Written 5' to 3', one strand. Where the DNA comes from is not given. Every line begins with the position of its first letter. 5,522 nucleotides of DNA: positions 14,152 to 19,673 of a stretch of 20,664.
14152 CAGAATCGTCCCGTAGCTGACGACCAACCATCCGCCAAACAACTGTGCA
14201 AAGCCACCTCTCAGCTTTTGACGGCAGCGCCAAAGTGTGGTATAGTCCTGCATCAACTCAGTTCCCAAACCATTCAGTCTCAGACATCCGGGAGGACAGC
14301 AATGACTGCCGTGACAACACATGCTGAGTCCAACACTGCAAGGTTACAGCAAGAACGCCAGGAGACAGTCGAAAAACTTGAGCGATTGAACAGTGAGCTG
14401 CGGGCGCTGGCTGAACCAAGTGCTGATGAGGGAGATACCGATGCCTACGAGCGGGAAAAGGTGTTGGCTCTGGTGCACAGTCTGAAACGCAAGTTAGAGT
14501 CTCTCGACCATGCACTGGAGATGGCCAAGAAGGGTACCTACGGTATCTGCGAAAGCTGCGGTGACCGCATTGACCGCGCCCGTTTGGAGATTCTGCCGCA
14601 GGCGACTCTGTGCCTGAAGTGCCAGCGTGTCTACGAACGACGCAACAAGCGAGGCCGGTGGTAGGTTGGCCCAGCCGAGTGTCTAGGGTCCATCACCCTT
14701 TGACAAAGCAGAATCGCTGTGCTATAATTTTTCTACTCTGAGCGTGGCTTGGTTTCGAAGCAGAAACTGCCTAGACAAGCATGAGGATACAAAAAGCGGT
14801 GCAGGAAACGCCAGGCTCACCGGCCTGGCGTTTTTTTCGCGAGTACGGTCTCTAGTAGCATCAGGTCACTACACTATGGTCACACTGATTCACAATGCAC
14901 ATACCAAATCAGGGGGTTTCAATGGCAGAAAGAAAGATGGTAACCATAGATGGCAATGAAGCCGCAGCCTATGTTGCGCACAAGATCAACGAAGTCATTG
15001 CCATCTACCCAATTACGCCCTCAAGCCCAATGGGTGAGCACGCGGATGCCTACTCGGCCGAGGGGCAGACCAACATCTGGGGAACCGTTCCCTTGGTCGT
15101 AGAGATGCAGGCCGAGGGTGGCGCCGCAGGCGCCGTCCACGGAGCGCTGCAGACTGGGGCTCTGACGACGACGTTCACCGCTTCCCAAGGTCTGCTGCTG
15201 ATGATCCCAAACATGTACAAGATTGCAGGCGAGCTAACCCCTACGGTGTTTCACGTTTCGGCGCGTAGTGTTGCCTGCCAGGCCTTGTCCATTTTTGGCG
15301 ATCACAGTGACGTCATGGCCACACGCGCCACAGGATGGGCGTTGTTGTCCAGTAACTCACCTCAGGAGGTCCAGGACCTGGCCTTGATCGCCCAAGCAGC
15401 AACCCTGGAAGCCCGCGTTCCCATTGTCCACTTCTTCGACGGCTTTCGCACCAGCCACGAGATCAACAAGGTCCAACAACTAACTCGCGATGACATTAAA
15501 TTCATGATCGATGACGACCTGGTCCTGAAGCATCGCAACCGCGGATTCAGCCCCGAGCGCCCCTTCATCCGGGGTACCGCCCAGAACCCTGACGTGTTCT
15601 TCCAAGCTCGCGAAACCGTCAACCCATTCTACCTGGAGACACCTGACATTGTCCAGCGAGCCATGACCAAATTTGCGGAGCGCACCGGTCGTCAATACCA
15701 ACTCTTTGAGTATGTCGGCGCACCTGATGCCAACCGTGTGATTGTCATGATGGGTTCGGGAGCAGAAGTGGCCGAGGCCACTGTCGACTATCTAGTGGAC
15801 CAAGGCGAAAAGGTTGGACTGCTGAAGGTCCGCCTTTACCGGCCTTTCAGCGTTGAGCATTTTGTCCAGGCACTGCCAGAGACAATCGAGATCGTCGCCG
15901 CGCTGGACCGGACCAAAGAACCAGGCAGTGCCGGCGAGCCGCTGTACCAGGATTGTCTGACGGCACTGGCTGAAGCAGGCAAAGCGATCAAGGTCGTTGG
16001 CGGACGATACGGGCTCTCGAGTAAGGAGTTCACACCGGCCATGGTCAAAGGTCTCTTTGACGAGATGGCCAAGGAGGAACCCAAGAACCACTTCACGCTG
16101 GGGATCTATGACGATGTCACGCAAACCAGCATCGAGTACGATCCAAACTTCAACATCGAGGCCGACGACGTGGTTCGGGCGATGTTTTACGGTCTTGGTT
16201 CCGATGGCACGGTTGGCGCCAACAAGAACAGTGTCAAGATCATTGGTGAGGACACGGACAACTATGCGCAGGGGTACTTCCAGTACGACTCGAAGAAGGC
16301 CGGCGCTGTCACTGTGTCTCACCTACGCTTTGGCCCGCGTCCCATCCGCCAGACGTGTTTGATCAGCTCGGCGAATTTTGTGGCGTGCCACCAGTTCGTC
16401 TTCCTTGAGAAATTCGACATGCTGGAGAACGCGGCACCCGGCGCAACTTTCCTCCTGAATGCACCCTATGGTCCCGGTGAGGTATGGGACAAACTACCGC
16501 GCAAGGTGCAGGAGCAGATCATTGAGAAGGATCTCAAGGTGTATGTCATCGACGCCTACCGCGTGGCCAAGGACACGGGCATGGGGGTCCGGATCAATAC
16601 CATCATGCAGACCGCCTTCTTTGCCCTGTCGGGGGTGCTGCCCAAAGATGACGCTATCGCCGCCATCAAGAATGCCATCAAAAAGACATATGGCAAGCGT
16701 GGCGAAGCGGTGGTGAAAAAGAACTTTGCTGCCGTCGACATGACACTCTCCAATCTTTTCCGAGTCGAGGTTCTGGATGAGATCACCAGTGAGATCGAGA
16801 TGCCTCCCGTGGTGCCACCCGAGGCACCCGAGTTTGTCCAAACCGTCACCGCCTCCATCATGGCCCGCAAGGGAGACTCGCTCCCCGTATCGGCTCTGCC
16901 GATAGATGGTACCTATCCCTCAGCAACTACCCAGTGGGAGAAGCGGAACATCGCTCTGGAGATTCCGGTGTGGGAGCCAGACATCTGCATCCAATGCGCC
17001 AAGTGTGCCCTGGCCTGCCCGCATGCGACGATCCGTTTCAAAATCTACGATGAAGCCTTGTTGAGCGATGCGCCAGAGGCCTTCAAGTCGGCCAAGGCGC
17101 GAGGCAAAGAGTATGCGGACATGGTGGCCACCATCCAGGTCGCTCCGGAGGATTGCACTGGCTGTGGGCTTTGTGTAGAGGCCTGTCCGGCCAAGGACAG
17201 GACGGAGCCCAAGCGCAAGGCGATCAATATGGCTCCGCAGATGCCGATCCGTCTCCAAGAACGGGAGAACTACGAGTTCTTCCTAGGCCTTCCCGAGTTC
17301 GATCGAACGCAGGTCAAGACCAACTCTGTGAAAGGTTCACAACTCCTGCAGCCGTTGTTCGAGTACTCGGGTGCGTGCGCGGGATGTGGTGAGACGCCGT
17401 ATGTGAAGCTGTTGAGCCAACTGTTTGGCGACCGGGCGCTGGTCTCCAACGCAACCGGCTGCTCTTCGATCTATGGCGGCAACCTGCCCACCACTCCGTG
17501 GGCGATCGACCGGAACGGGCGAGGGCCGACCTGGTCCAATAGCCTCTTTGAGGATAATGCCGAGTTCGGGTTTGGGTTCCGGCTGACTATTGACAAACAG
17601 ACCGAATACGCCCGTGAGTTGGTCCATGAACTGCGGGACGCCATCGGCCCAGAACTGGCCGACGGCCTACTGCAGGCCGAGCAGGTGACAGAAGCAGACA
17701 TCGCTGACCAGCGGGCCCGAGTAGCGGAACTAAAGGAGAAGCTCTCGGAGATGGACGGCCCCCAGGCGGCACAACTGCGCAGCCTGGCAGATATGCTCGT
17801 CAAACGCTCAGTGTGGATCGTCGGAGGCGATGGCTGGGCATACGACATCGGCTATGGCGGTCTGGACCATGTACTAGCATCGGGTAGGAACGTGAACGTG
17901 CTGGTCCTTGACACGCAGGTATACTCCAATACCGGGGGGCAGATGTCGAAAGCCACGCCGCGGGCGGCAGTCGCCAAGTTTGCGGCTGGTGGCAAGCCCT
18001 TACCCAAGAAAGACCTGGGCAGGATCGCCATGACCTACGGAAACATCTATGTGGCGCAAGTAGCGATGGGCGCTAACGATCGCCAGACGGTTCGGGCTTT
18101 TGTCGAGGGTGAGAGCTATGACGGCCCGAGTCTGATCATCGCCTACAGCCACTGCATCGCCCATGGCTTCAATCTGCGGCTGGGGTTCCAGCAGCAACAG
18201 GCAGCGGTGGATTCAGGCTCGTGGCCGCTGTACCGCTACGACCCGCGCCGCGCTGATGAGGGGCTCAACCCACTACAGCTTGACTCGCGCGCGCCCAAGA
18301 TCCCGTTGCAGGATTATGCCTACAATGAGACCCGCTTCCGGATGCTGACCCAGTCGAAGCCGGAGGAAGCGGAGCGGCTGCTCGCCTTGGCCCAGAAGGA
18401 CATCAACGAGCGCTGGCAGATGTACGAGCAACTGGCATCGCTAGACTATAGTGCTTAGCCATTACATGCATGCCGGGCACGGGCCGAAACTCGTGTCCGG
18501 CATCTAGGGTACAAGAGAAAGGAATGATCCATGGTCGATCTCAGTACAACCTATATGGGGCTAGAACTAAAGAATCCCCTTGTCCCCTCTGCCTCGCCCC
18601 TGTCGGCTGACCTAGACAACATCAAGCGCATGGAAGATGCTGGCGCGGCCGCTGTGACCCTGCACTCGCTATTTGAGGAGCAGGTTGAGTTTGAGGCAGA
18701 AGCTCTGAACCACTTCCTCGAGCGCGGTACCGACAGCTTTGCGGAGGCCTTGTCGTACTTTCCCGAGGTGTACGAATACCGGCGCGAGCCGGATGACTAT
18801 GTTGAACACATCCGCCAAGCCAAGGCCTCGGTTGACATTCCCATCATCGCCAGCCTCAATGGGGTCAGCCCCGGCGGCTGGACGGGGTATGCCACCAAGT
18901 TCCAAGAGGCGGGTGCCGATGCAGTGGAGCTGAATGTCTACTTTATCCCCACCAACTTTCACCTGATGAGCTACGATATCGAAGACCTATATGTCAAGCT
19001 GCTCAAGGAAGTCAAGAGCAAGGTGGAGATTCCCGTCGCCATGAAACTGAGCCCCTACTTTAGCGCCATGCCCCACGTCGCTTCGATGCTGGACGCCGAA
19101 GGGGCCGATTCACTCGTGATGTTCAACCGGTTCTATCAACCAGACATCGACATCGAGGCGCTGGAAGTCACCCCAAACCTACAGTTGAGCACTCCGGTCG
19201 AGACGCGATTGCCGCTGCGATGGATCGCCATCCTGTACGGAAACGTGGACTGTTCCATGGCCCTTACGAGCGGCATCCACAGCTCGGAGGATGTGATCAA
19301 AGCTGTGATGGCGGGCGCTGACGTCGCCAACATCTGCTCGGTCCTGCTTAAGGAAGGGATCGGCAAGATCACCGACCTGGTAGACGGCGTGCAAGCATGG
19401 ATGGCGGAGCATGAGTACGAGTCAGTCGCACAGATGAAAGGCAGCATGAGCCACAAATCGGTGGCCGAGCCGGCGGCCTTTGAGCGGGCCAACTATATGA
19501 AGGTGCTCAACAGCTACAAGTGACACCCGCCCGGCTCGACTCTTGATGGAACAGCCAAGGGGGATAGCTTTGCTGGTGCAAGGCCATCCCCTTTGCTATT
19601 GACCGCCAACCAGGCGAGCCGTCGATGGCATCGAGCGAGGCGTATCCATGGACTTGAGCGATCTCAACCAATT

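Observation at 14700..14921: Consensus promoter and ~100-nt transcript with a textbook terminator upstream of PFOR: candidate attenuator or small RNA with an antiterminator pairing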

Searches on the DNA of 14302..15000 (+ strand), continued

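Call 71: search_rna_families(sources=[L091, L094, L097, L179, L181, L183, L185, L187, L189, L193, L144, L006], threshold=gathering)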
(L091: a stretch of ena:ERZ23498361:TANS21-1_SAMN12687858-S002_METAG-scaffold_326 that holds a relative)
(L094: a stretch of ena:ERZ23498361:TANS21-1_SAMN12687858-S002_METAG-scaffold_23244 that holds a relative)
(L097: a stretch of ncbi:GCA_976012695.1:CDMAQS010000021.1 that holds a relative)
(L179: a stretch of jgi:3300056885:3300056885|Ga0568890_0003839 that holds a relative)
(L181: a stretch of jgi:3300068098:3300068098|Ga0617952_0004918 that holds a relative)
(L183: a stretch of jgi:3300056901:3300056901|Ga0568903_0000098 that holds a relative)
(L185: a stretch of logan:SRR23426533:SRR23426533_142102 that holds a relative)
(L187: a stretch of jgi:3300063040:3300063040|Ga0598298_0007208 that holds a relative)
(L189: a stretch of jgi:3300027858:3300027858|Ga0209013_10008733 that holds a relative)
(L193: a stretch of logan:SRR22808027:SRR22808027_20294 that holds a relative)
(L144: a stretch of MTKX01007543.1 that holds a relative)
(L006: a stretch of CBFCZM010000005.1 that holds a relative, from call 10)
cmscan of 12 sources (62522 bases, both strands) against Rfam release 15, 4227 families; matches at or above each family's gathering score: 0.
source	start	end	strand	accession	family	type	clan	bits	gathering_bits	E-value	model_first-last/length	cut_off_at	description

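Call 83: search_with_rna_model(model_id=R1, sources=[L198, L199, L200, L201, L202, L203, L204, L205, L206, L207, L208, L209, L210, L211, L212, L213, L214, L215, L216, L217, L218, L219, L220, L221, L222, L223, L224, L225, L226, L227, L228, L229], max_evalue=0.1)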
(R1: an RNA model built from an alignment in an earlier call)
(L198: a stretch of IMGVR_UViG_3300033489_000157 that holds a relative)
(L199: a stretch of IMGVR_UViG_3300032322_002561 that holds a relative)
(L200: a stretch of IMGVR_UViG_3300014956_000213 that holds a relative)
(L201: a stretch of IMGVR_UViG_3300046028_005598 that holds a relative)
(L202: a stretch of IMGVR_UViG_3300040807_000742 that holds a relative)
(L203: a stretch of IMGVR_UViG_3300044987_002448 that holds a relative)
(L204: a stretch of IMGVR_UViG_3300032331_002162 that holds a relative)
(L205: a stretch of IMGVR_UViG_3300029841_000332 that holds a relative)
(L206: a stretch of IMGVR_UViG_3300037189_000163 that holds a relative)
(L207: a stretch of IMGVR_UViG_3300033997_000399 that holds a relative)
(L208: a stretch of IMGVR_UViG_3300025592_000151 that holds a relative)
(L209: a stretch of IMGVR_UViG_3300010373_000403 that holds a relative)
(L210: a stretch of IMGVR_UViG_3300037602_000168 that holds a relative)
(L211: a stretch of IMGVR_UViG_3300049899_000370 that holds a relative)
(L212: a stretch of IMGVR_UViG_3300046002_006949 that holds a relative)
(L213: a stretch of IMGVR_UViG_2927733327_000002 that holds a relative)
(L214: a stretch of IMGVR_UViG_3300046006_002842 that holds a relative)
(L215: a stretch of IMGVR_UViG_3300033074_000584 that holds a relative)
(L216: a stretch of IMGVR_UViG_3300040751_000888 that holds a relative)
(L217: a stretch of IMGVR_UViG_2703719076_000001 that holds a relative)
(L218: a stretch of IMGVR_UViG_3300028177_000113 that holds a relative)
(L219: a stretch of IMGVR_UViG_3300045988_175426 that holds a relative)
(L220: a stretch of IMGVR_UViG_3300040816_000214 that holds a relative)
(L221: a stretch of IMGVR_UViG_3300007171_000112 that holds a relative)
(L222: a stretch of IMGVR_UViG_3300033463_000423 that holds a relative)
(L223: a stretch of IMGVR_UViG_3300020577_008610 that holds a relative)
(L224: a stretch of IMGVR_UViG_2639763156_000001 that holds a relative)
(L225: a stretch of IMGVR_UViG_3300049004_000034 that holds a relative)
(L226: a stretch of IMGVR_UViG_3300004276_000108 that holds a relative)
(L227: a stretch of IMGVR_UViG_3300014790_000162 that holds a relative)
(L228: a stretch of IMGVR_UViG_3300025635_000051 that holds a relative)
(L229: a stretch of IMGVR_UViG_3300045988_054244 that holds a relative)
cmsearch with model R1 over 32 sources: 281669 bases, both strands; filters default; matches with E-value up to 0.1: 0.
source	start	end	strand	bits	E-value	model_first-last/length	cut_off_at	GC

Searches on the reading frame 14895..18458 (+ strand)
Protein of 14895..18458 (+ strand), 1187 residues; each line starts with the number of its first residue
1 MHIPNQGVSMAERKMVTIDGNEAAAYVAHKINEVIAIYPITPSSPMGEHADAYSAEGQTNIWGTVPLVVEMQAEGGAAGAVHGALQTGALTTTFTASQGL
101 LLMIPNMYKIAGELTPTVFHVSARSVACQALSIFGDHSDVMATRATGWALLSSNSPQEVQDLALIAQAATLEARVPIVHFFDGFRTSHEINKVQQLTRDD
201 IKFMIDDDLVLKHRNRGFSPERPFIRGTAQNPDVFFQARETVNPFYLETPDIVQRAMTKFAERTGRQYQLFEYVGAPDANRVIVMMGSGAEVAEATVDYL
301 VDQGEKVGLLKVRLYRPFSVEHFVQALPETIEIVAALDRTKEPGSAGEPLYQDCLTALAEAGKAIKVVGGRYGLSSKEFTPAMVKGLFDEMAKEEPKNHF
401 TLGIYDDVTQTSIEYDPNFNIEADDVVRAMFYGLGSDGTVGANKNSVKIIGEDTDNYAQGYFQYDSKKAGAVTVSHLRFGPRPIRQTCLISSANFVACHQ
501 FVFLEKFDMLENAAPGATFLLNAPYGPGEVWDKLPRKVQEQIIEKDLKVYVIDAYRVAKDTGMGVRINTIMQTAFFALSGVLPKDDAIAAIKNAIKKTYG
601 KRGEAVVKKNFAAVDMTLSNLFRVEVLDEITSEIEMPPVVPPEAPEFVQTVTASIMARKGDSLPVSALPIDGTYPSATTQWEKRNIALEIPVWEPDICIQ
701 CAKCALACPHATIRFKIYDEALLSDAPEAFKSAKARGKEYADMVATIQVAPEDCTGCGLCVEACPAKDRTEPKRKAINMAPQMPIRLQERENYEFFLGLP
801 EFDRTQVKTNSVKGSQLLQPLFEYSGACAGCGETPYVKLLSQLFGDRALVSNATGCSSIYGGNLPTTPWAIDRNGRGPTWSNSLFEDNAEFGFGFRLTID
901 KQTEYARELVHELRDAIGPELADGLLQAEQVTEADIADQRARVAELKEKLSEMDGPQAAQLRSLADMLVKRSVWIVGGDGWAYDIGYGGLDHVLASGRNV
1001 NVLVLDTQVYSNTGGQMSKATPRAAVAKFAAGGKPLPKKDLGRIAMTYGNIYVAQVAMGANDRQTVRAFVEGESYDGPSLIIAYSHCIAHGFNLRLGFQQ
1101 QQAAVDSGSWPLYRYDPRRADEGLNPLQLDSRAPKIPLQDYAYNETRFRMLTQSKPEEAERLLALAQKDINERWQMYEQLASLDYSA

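Call 7: search_protein_families(library=pfam, proteins=[window:14895-18458:+])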
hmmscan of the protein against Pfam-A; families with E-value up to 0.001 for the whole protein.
window:14895-18458:+ (1187 aa): 16 families
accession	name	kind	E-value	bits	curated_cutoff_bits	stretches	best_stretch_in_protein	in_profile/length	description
PF01855.24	POR_N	-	2e-77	260.5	27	1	27-257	2-230/231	Pyruvate flavodoxin/ferredoxin oxidoreductase, thiamine diP-bdg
PF01558.24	POR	-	2e-30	106.7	27.4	1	435-616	1-170/173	Pyruvate ferredoxin/flavodoxin oxidoreductase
PF10371.14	EKR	-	1.2e-25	89.6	27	1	635-687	3-55/55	Domain of unknown function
PF17147.9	PFOR_II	-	6.3e-14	52.6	27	1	279-372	1-90/102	Pyruvate:ferredoxin oxidoreductase core domain II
PF13237.11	Fer4_10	-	5.1e-11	42.8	25.5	1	693-765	4-53/53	4Fe-4S dicluster domain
PF12838.12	Fer4_7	-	1.8e-10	41.5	27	1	698-766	2-50/52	4Fe-4S dicluster domain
PF14697.11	Fer4_21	-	2.1e-08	34.6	35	1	745-768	32-55/59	4Fe-4S dicluster domain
PF12837.12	Fer4_6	-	3.5e-08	33.5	25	2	690-711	1-22/24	4Fe-4S binding domain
PF02775.26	TPP_enzyme_C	-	1.4e-07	31.9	21.9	1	970-1082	46-150/151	Thiamine pyrophosphate enzyme, C-terminal TPP binding domain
PF12797.12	Fer4_2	-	2.3e-07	30.7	24.5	1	751-766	7-22/22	4Fe-4S binding domain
PF00037.32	Fer4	-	2.8e-07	30.5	21.1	1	748-766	2-20/24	4Fe-4S binding domain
PF13484.11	Fer4_16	-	3.7e-07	31.3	30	1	698-766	2-65/66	4Fe-4S double cluster binding domain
PF13183.11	Fer4_8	-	7e-07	30.1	27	1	697-767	4-67/68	4Fe-4S dicluster domain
PF13187.11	Fer4_9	-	1.4e-05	25.5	27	1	698-767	2-50/52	4Fe-4S dicluster domain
PF13534.11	Fer4_17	-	7.2e-05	23.7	22.2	1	698-766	2-58/61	4Fe-4S dicluster domain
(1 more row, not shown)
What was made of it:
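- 14912..18458 (+): Ribosome-binding site GGGGG (14912-16) and the PFOR (nifJ-type, 1178 aa) coding sequence starting at ATG 14922. Pfam POR_N, PFOR_II, POR, EKR, Fer4 and TPP_enzyme_C (call 7).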

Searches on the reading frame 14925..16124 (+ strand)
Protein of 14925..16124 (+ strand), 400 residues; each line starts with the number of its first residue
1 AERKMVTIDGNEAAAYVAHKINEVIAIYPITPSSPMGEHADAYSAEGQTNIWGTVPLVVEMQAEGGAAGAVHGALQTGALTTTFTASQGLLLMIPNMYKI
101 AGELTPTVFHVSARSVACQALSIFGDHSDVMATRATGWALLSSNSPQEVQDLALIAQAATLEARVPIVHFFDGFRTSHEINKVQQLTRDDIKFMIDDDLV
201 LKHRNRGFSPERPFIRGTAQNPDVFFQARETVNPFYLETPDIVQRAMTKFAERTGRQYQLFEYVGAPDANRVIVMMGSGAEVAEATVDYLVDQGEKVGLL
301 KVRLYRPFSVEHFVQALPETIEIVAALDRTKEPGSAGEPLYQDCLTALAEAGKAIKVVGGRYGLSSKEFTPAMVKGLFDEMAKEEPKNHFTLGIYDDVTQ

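Call 10: find_related_loci(query=window:14925-16124:+, collection=genome_contigs, flank=4000)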
Query window:14925-16124:+ (400 aa) in genome_contigs; peptide patterns used: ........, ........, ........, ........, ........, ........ (x = any residue, [..] = any of these).
600 stretches matched a pattern (row limit reached: there are more); 598 encode a relative of the query (tblastn E <= 1e-3); the best 80 are kept; 80 distinct loci.
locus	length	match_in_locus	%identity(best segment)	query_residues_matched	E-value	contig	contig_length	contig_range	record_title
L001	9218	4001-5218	74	2-399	0e+0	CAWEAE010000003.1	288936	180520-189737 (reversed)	MAG: Terriglobia bacterium isolate MFD05705.bin.1.27 genome assembly, contig: contig_27180, whole genome shotgun sequenc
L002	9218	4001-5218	73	3-400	0e+0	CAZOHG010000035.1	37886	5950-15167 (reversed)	MAG TPA_asm: uncultured Deferribacteres bacterium isolate SRP163575_co3_314 genome assembly, contig: NODE_968_length_378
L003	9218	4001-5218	74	3-400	0e+0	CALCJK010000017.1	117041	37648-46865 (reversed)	MAG: uncultured bacterium isolate H1_Bin_METABAT__173_sub_1 genome assembly, contig: c_000000166759, whole genome shotgu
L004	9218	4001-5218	74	3-400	0e+0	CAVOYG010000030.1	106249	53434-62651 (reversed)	MAG: uncultured Chloroflexia bacterium isolate MFD09964.bin.2.44 genome assembly, contig: contig_68830, whole genome sho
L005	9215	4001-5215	72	4-400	0e+0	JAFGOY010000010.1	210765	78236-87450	MAG: Anaerolineae bacterium isolate Zod_Metabat.663 k87_1329960, whole genome shotgun sequence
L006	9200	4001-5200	75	1-400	0e+0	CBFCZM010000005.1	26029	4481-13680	MAG TPA_asm: uncultured Anaerolineae bacterium isolate SRR26215688_binner13_Refined_40 genome assembly, contig: ERZ25073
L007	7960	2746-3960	74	4-400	0e+0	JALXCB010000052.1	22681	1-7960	MAG: Anaerolineae bacterium isolate T2_metabat2_scaf2bin.134 T2_NODE_1861_length_22681_cov_24.216902, whole genome shotg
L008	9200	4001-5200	70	2-400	0e+0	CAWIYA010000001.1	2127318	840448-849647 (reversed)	MAG: uncultured Chloroflexia bacterium isolate MFD05942.bin.1.108 genome assembly, contig: contig_1859, whole genome sho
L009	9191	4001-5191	71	3-399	0e+0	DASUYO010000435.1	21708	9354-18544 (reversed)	MAG TPA_asm: Pyrinomonadaceae bacterium isolate SMAG_U1897 k141_125670, whole genome shotgun sequence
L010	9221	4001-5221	69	3-400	0e+0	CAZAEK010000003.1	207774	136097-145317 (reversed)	MAG TPA_asm: uncultured Ignavibacterium sp. isolate binchicken_co58_107 genome assembly, contig: NODE_49_length_207774_c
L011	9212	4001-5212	71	3-400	0e+0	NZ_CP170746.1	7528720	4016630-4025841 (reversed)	Chlorogloeopsis fritschii PCC 6912 chromosome, complete genome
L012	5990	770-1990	69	2-399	0e+0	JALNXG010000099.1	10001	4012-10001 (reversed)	MAG: Melioribacteraceae bacterium isolate SO_2016_LW3 bin 28 scaffold10005_LW162_2016, whole genome shotgun sequence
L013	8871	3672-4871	73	1-399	0e+0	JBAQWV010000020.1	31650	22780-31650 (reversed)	MAG: Anaerolineae bacterium isolate MFD10595_ilm_asm_bin30 k127_40682, whole genome shotgun sequence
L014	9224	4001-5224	69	2-400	0e+0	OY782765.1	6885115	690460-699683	MAG: Melioribacteraceae bacterium isolate b49f5fa7-6043-4eb4-88a3-53a29b1f0925 genome assembly, chromosome: 1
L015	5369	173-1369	71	3-400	0e+0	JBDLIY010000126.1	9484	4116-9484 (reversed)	MAG: Planctomycetota bacterium isolate MAG063 MAG063_126, whole genome shotgun sequence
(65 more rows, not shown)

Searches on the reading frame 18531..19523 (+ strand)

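Call 7: search_protein_families(library=pfam, proteins=[window:18531-19523:+])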
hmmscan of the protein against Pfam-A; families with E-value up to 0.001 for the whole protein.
window:18531-19523:+ (330 aa): 1 family
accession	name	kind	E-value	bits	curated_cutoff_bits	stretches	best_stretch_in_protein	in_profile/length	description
PF01180.27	DHO_dh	-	9.4e-15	55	27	1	90-290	82-290/291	Dihydroorotate dehydrogenase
